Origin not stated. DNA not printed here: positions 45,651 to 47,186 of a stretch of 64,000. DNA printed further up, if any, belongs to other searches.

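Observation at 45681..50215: Lipoprotein-like heptaheme cytochrome c-TPR fusion directly upstream of an OmpR/HK pair and a DUF4382 lipoprotein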

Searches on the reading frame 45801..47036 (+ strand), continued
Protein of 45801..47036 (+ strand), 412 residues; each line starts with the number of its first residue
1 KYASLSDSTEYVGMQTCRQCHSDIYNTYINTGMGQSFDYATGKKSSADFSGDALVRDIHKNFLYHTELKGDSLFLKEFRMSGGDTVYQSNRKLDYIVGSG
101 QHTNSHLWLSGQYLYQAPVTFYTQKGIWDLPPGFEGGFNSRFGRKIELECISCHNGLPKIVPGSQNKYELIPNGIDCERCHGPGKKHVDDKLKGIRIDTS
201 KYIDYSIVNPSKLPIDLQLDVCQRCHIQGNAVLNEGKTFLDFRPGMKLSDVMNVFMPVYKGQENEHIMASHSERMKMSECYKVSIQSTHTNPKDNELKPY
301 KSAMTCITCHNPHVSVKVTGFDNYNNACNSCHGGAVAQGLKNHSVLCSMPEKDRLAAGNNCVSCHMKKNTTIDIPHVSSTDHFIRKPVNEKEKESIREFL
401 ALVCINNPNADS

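Call 36: search_protein_families(library=pfam, proteins=[P0187, P0206, P0210, P0225, P0239, P0251, P0254, P0261, P0268, P0270], max_evalue=0.0001)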
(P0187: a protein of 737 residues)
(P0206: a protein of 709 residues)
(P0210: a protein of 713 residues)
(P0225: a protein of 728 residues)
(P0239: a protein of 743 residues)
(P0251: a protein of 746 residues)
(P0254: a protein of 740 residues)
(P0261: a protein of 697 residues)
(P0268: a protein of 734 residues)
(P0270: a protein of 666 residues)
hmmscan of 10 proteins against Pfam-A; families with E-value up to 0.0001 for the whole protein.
P0187 (737 aa): 18 families
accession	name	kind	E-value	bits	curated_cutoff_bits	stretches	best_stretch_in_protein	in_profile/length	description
PF21981.2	RecX_HTH3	-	9.5e-12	45.3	26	1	104-145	3-45/48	RecX, third three-helix domain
PF07719.23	TPR_2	-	4e-11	42.6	27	1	693-725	2-34/34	Tetratricopeptide repeat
PF02631.22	RecX_HTH2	-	3.7e-10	40.3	26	1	53-91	1-39/42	RecX, second three-helix domain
PF14559.12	TPR_19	-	6.1e-09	36.5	25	1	676-733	9-65/68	Tetratricopeptide repeat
PF14522.11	Cytochrome_C7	-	2.9e-08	33.9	24.8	0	453-509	12-66/67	Cytochrome c7 and related cytochrome c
PF00515.34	TPR_1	-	4.7e-08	33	27.8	0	693-725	2-34/34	Tetratricopeptide repeat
PF23914.1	TPR_CcmH_CycH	-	2.2e-07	31.3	42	1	608-720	40-149/158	Cytochrome c-type biogenesis protein H TPR domain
PF13424.12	TPR_12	-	4.2e-07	30.5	30.1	0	693-720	4-31/77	Tetratricopeptide repeat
PF13428.12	TPR_14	-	1.2e-06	29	23.5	0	693-729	2-38/44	Tetratricopeptide repeat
PF13181.12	TPR_8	-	1.2e-06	28.6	25.7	0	693-725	2-34/34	Tetratricopeptide repeat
PF13435.11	Cytochrome_C554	-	2.2e-06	29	20.8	0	315-352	46-84/84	Cytochrome c554 and c-prime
PF13374.12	TPR_10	-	3.2e-06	27.4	27.5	0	694-720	4-30/42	Tetratricopeptide repeat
PF09699.15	Paired_CXXCH_1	-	9.9e-06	25.6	20.6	0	456-486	8-39/41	Doubled CXXCH motif (Paired_CXXCH_1)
PF13431.12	TPR_17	-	1.1e-05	25.8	24.4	0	689-712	10-33/34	Tetratricopeptide repeat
PF13414.12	TPR_11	-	1.6e-05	24.9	26.8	0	629-655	4-30/42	TPR repeat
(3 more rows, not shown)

P0206 (709 aa): 24 families
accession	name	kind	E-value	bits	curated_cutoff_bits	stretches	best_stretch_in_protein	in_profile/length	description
PF07719.23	TPR_2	-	4e-31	105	27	1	661-692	3-34/34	Tetratricopeptide repeat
PF00515.34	TPR_1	-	7e-30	102.1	27.8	3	592-623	2-33/34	Tetratricopeptide repeat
PF14559.12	TPR_19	-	7.3e-25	87.5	25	2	636-700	2-66/68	Tetratricopeptide repeat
PF13431.12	TPR_17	-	1.1e-23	81.9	24.4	2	647-679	1-33/34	Tetratricopeptide repeat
PF13414.12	TPR_11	-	5.6e-23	80.8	26.8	1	632-671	1-40/42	TPR repeat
PF13181.12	TPR_8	-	2e-21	74.7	25.7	0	560-589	4-33/34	Tetratricopeptide repeat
PF13428.12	TPR_14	-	1.9e-17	62.5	23.5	0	661-701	3-43/44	Tetratricopeptide repeat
PF13424.12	TPR_12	-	3.3e-16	59.7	30.1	2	558-621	4-75/77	Tetratricopeptide repeat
PF13432.12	TPR_16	-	1.5e-15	57.7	32.7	1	630-692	2-64/65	Tetratricopeptide repeat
PF13176.12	TPR_7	-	8.5e-13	47.7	27.9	0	559-587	1-29/36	Tetratricopeptide repeat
PF13435.11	Cytochrome_C554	-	5.1e-11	43.8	20.8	0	202-238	48-84/84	Cytochrome c554 and c-prime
PF13174.12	TPR_6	-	4.4e-09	36.8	26.3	0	560-584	3-27/33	Tetratricopeptide repeat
PF25063.1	ARM_TT21_C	-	6e-09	36.5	35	1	535-697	33-202/209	Tetratricopeptide repeat protein 21 C-terminal ARM domain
PF14522.11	Cytochrome_C7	-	2.1e-08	34.3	24.8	0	337-390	10-66/67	Cytochrome c7 and related cytochrome c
PF12895.13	ANAPC3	-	5.4e-08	33.4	27.2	0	536-616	2-81/82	Anaphase-promoting complex, cyclosome, subunit 3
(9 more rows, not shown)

P0210 (713 aa): 20 families
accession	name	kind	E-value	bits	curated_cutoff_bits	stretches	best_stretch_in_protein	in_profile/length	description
PF07719.23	TPR_2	-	1.9e-27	93.5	27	2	664-695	3-34/34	Tetratricopeptide repeat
PF13424.12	TPR_12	-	4.5e-25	88.1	30.1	3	627-692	2-75/77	Tetratricopeptide repeat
PF13181.12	TPR_8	-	9e-25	85.1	25.7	0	595-626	2-33/34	Tetratricopeptide repeat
PF00515.34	TPR_1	-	1.1e-24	85.6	27.8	2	595-627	2-34/34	Tetratricopeptide repeat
PF14559.12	TPR_19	-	2.1e-24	86.1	25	2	641-704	4-67/68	Tetratricopeptide repeat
PF13431.12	TPR_17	-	1.3e-23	81.7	24.4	1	651-683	2-34/34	Tetratricopeptide repeat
PF13432.12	TPR_16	-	1e-22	80.6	32.7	3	635-696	4-65/65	Tetratricopeptide repeat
PF13414.12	TPR_11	-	9.4e-19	67.3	26.8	1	635-676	1-42/42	TPR repeat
PF13428.12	TPR_14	-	1.9e-18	65.6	23.5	1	560-601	2-42/44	Tetratricopeptide repeat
PF23914.1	TPR_CcmH_CycH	-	8.5e-13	48.9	42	1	581-695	38-154/158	Cytochrome c-type biogenesis protein H TPR domain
PF13176.12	TPR_7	-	2.3e-11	43.3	27.9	0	664-695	1-34/36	Tetratricopeptide repeat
PF13374.12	TPR_10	-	2.2e-09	37.5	27.5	0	664-691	4-31/42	Tetratricopeptide repeat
PF13371.12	TPR_9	-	3.2e-08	33.9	35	1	601-661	2-62/73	Tetratricopeptide repeat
PF13174.12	TPR_6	-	1.3e-07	32.3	26.3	0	667-693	5-31/33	Tetratricopeptide repeat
PF22113.1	Mtrc-MtrF_II-IV_dom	-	1.3e-06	28.5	30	0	178-220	118-171/176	Outer membrane cytochrome MtrC/MtrF-like, domains II/IV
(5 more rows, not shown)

P0225 (728 aa): 23 families
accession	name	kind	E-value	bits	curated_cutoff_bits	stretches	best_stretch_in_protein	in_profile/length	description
PF13181.12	TPR_8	-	1.7e-29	99.9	25.7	0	587-616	5-34/34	Tetratricopeptide repeat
PF07719.23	TPR_2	-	3.7e-28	95.7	27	1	585-616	3-34/34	Tetratricopeptide repeat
PF13432.12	TPR_16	-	6.8e-26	90.8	32.7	3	588-651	2-65/65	Tetratricopeptide repeat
PF13428.12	TPR_14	-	7.7e-26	88.4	23.5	0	590-624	8-42/44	Tetratricopeptide repeat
PF00515.34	TPR_1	-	2.3e-25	87.8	27.8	1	586-616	4-34/34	Tetratricopeptide repeat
PF13431.12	TPR_17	-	1.1e-24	85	24.4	1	606-638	2-34/34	Tetratricopeptide repeat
PF14559.12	TPR_19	-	3.4e-21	75.8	25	3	593-651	1-59/68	Tetratricopeptide repeat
PF13414.12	TPR_11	-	6.7e-19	67.7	26.8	1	590-628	1-39/42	TPR repeat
PF13424.12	TPR_12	-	3.7e-17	62.7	30.1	2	588-648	8-76/77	Tetratricopeptide repeat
PF13176.12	TPR_7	-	9.2e-14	50.7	27.9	0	653-681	1-31/36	Tetratricopeptide repeat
PF13371.12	TPR_9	-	1.3e-12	47.9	35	1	593-653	5-65/73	Tetratricopeptide repeat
PF13174.12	TPR_6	-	6.5e-10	39.4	26.3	0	587-615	4-32/33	Tetratricopeptide repeat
PF23914.1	TPR_CcmH_CycH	-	4.5e-09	36.8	42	1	571-714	4-150/158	Cytochrome c-type biogenesis protein H TPR domain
PF14537.11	Cytochrom_c3_2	-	5.1e-08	33.7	25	1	331-390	6-66/79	Cytochrome c3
PF13374.12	TPR_10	-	2.6e-07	30.9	27.5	0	590-612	9-31/42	Tetratricopeptide repeat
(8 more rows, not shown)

P0239 (743 aa): 14 families
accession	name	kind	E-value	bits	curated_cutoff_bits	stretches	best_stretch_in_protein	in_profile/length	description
PF14559.12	TPR_19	-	4.9e-22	78.5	25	2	677-737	6-66/68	Tetratricopeptide repeat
PF13414.12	TPR_11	-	2.5e-18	65.9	26.8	0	638-673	3-38/42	TPR repeat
PF13431.12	TPR_17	-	1.9e-16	59.3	24.4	0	684-716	1-33/34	Tetratricopeptide repeat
PF13432.12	TPR_16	-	1.7e-15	57.6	32.7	3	566-629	2-65/65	Tetratricopeptide repeat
PF13428.12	TPR_14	-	7.2e-15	54.5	23.5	0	596-636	2-42/44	Tetratricopeptide repeat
PF00515.34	TPR_1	-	3e-13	49.4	27.8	0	696-728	1-33/34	Tetratricopeptide repeat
PF07719.23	TPR_2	-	1.1e-12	47.4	27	0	696-726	1-31/34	Tetratricopeptide repeat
PF23914.1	TPR_CcmH_CycH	-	5.4e-12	46.3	42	1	626-728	47-153/158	Cytochrome c-type biogenesis protein H TPR domain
PF13181.12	TPR_8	-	1.6e-10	40.7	25.7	0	696-725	1-30/34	Tetratricopeptide repeat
PF13424.12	TPR_12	-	1.9e-07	31.6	30.1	0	681-726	22-75/77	Tetratricopeptide repeat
PF13429.12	TPR_15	-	5.5e-07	29.7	26.2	0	492-591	176-278/280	Tetratricopeptide repeat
PF13435.11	Cytochrome_C554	-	7.3e-07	30.5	20.8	0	190-226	48-84/84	Cytochrome c554 and c-prime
PF03704.23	BTAD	-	6.1e-06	27.1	22.1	0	597-657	64-124/146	Bacterial transcriptional activator domain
PF09699.15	Paired_CXXCH_1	-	7.1e-06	26.1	20.6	0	337-365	8-37/41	Doubled CXXCH motif (Paired_CXXCH_1)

P0251 (746 aa): 15 families
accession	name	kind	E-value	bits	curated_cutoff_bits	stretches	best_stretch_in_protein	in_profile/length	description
PF14559.12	TPR_19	-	4.5e-16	59.4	25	1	676-737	6-66/68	Tetratricopeptide repeat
PF13428.12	TPR_14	-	4.3e-14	52.1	23.5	1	560-601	3-44/44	Tetratricopeptide repeat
PF13432.12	TPR_16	-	8.3e-14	52.2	32.7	1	563-623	2-62/65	Tetratricopeptide repeat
PF07719.23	TPR_2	-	2.1e-13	49.7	27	0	560-590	3-33/34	Tetratricopeptide repeat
PF25063.1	ARM_TT21_C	-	3.3e-09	37.3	35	1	516-613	55-150/209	Tetratricopeptide repeat protein 21 C-terminal ARM domain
PF13181.12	TPR_8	-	1.6e-08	34.5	25.7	0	560-590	3-33/34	Tetratricopeptide repeat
PF13424.12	TPR_12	-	7e-08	33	30.1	0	558-620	3-73/77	Tetratricopeptide repeat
PF13435.11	Cytochrome_C554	-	9.8e-08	33.3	20.8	0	224-262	46-84/84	Cytochrome c554 and c-prime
PF23914.1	TPR_CcmH_CycH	-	3.8e-07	30.5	42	0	490-544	97-151/158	Cytochrome c-type biogenesis protein H TPR domain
PF00515.34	TPR_1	-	6.4e-07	29.4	27.8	0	560-591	3-34/34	Tetratricopeptide repeat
PF14522.11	Cytochrome_C7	-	4.2e-06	26.9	24.8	0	226-307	13-66/67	Cytochrome c7 and related cytochrome c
PF14537.11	Cytochrom_c3_2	-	4.3e-06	27.5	25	0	368-427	6-65/79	Cytochrome c3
PF13431.12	TPR_17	-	5.4e-06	26.7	24.4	0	560-578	15-33/34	Tetratricopeptide repeat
PF12895.13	ANAPC3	-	6.8e-06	26.7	27.2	0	560-614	26-78/82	Anaphase-promoting complex, cyclosome, subunit 3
PF13176.12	TPR_7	-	8.6e-06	25.9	27.9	0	667-690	5-28/36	Tetratricopeptide repeat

P0254 (740 aa): 12 families
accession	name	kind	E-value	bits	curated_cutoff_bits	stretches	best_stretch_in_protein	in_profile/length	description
PF14559.12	TPR_19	-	1.9e-12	47.8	25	2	672-736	1-65/68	Tetratricopeptide repeat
PF07719.23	TPR_2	-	2e-07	31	27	0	697-729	2-34/34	Tetratricopeptide repeat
PF23914.1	TPR_CcmH_CycH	-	6.3e-07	29.8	42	0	562-655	56-148/158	Cytochrome c-type biogenesis protein H TPR domain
PF13432.12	TPR_16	-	1.3e-06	29.1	32.7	1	667-730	2-65/65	Tetratricopeptide repeat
PF09699.15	Paired_CXXCH_1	-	1.4e-06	28.3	20.6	0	352-381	8-38/41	Doubled CXXCH motif (Paired_CXXCH_1)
PF13431.12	TPR_17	-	1.5e-06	28.4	24.4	0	685-716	2-33/34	Tetratricopeptide repeat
PF14537.11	Cytochrom_c3_2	-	4.4e-06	27.5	25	0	350-411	6-67/79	Cytochrome c3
PF13181.12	TPR_8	-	3.2e-05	24.2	25.7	0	663-695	2-34/34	Tetratricopeptide repeat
PF00515.34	TPR_1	-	3.2e-05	24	27.8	0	697-729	2-34/34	Tetratricopeptide repeat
PF14522.11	Cytochrome_C7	-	7.1e-05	23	24.8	0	208-245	43-66/67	Cytochrome c7 and related cytochrome c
PF13428.12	TPR_14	-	7.2e-05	23.5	23.5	0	556-599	1-44/44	Tetratricopeptide repeat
PF13371.12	TPR_9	-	7.8e-05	23.1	35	1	672-739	5-72/73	Tetratricopeptide repeat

P0261 (697 aa): 15 families
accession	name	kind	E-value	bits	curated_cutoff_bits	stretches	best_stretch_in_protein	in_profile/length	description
PF07719.23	TPR_2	-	5.3e-12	45.3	27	0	549-577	5-33/34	Tetratricopeptide repeat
PF13414.12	TPR_11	-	5.7e-11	42.4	26.8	0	452-490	4-42/42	TPR repeat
PF13181.12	TPR_8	-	1.4e-10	40.9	25.7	0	444-474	3-33/34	Tetratricopeptide repeat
PF14559.12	TPR_19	-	3.7e-10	40.4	25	1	523-577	3-57/68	Tetratricopeptide repeat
PF13428.12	TPR_14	-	4.1e-10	39.8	23.5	0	512-553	2-43/44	Tetratricopeptide repeat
PF13431.12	TPR_17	-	4.3e-10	39.5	24.4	0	499-531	1-33/34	Tetratricopeptide repeat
PF13432.12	TPR_16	-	2.4e-09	37.9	32.7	1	446-505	1-59/65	Tetratricopeptide repeat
PF00515.34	TPR_1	-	2.9e-09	36.8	27.8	0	444-474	3-33/34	Tetratricopeptide repeat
PF03704.23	BTAD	-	2.3e-08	35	22.1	1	515-573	66-124/146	Bacterial transcriptional activator domain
PF13424.12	TPR_12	-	1.1e-07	32.4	30.1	0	448-506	9-74/77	Tetratricopeptide repeat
PF13174.12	TPR_6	-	2e-07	31.7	26.3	0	444-466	2-24/33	Tetratricopeptide repeat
PF07721.20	TPR_4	-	2.6e-06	27.9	27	0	512-536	2-26/26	Tetratricopeptide repeat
PF13176.12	TPR_7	-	3.1e-06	27.3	27.9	0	516-537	4-27/36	Tetratricopeptide repeat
PF14522.11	Cytochrome_C7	-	6.8e-06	26.2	24.8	0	305-355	13-66/67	Cytochrome c7 and related cytochrome c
PF24575.1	TPR_Slam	-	5.9e-05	23.9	35.2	0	518-568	54-104/104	Surface lipoprotein assembly modifier, N-terminal TPR repeats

P0268 (734 aa): 9 families
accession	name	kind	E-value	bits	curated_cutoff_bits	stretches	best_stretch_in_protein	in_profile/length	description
PF14559.12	TPR_19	-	1.3e-14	54.7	25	0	600-665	2-66/68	Tetratricopeptide repeat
PF13432.12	TPR_16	-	7.2e-14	52.4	32.7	1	525-589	1-65/65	Tetratricopeptide repeat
PF13428.12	TPR_14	-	1.2e-13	50.7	23.5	1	556-596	2-42/44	Tetratricopeptide repeat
PF07719.23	TPR_2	-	4.5e-10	39.3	27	0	555-586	1-32/34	Tetratricopeptide repeat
PF13429.12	TPR_15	-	2e-08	34.4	26.2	0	676-729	131-184/280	Tetratricopeptide repeat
PF14522.11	Cytochrome_C7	-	6.2e-07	29.6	24.8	0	213-290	15-66/67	Cytochrome c7 and related cytochrome c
PF13181.12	TPR_8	-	9.1e-07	29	25.7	0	555-586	1-32/34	Tetratricopeptide repeat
PF12895.13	ANAPC3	-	7.1e-06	26.7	27.2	0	608-681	8-79/82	Anaphase-promoting complex, cyclosome, subunit 3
PF23914.1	TPR_CcmH_CycH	-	2.1e-05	24.9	42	0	544-659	39-157/158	Cytochrome c-type biogenesis protein H TPR domain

P0270 (666 aa): 17 families
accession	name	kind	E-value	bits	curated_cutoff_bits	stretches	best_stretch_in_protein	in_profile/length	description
PF13428.12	TPR_14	-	3.3e-16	58.6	23.5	2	522-561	5-44/44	Tetratricopeptide repeat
PF07719.23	TPR_2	-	5.4e-16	57.8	27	0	589-619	4-34/34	Tetratricopeptide repeat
PF14559.12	TPR_19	-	5.2e-15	56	25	2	530-586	3-59/68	Tetratricopeptide repeat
PF13432.12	TPR_16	-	9.6e-15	55.1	32.7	2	488-551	1-64/65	Tetratricopeptide repeat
PF23914.1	TPR_CcmH_CycH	-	1.4e-12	48.2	42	1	486-574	52-143/158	Cytochrome c-type biogenesis protein H TPR domain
PF00515.34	TPR_1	-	8.6e-12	44.8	27.8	0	589-619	4-34/34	Tetratricopeptide repeat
PF13176.12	TPR_7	-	6.1e-09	35.7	27.9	0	487-519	2-34/36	Tetratricopeptide repeat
PF13431.12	TPR_17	-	2.7e-08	33.9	24.4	0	540-566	1-27/34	Tetratricopeptide repeat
PF13414.12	TPR_11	-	4.4e-08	33.1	26.8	0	599-623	7-31/42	TPR repeat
PF13435.11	Cytochrome_C554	-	1.3e-07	32.9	20.8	0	190-226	48-84/84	Cytochrome c554 and c-prime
PF13424.12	TPR_12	-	2.9e-07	31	30.1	0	520-580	5-73/77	Tetratricopeptide repeat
PF25064.1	ARM_TT21_5th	-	2.3e-06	28.3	27.8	1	521-612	4-98/117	TT21 fifth ARM repeats domain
PF13174.12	TPR_6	-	5.3e-06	27.2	26.3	0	524-550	6-32/33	Tetratricopeptide repeat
PF09699.15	Paired_CXXCH_1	-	2.1e-05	24.6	20.6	0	335-366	8-38/41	Doubled CXXCH motif (Paired_CXXCH_1)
PF14522.11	Cytochrome_C7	-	3.9e-05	23.8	24.8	0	189-231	12-54/67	Cytochrome c7 and related cytochrome c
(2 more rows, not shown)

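Call 48: list_cluster_members(proteins=[P0187, P0206, P0210, P0225, P0239, P0251, P0254, P0261, P0268, P0270])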
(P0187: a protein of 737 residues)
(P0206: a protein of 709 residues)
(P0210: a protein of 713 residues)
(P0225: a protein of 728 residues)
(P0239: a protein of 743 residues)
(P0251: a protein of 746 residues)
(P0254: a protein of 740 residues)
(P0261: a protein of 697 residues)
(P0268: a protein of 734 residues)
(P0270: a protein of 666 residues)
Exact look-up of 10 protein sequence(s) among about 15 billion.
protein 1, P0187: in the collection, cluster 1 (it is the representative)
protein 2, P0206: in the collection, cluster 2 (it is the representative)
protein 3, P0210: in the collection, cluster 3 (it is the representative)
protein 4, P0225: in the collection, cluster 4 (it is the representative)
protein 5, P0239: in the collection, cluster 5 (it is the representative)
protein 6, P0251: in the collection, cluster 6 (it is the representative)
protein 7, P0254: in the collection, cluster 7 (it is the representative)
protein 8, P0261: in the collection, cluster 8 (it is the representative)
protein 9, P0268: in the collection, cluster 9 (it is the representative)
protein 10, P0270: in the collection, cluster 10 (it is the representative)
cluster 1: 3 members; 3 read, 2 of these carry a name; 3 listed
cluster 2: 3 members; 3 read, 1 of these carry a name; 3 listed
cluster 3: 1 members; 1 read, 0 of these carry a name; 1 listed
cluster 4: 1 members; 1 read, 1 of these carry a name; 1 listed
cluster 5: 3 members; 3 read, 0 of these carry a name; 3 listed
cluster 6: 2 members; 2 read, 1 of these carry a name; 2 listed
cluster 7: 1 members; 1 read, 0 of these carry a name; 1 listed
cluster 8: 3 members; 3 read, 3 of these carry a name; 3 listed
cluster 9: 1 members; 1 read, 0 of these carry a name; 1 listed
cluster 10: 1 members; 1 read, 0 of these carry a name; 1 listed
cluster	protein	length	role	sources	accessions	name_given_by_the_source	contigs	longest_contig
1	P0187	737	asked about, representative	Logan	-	-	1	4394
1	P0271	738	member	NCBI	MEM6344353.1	MAG: RecX family transcriptional regulator [Bacteroidota bacterium]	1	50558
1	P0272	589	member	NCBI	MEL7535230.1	MAG: RecX family transcriptional regulator, partial [Bacteroidota bacterium]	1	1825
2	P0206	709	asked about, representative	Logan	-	-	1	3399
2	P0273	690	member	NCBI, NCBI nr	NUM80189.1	tetratricopeptide repeat protein [bacterium]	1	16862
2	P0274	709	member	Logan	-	-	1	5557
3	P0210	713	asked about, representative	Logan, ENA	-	-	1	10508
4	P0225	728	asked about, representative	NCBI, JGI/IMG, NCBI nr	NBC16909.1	MAG: tetratricopeptide repeat protein [Bacteroidetes bacterium] | Tfp pilus assembly protein PilF | tetratricopeptide repeat protein [Bacteroidota bacterium]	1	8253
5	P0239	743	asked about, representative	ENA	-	-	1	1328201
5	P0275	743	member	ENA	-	-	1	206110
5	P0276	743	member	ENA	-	-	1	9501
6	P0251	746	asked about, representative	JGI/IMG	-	tetratricopeptide (TPR) repeat protein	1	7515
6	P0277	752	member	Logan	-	-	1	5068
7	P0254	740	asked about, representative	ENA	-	-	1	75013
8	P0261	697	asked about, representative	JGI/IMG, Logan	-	tetratricopeptide (TPR) repeat protein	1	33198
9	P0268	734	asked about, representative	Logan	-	-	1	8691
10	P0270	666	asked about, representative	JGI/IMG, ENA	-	-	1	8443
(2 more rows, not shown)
